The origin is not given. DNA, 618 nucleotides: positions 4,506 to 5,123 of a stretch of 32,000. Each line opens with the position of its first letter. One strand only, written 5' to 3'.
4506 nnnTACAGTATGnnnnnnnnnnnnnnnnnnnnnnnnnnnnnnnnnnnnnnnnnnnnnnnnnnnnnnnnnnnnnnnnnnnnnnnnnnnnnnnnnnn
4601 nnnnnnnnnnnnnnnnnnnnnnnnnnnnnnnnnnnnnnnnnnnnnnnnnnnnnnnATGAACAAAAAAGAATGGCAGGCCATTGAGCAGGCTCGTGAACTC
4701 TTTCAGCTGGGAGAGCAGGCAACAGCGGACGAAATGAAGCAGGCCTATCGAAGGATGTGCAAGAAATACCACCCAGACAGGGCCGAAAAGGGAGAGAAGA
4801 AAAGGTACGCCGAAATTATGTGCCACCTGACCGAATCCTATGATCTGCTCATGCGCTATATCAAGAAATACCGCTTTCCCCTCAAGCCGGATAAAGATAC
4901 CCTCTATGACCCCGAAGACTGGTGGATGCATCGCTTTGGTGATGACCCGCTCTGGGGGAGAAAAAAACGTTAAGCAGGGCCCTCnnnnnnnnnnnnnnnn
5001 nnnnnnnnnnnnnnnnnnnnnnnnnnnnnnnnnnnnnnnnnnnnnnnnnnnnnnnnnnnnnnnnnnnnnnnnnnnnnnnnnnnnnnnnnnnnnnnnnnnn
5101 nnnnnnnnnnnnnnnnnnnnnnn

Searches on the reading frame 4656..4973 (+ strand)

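Call 83: search_protein_families(library=pfam, proteins=[window:4656-4973:+], max_evalue=0.01)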
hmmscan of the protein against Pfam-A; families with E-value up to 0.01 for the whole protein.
window:4656-4973:+ (105 aa): 1 family
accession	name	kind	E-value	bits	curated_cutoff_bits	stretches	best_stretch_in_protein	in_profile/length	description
PF00226.36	DnaJ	-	1.9e-09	37.9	27.8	1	16-68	6-56/63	DnaJ domain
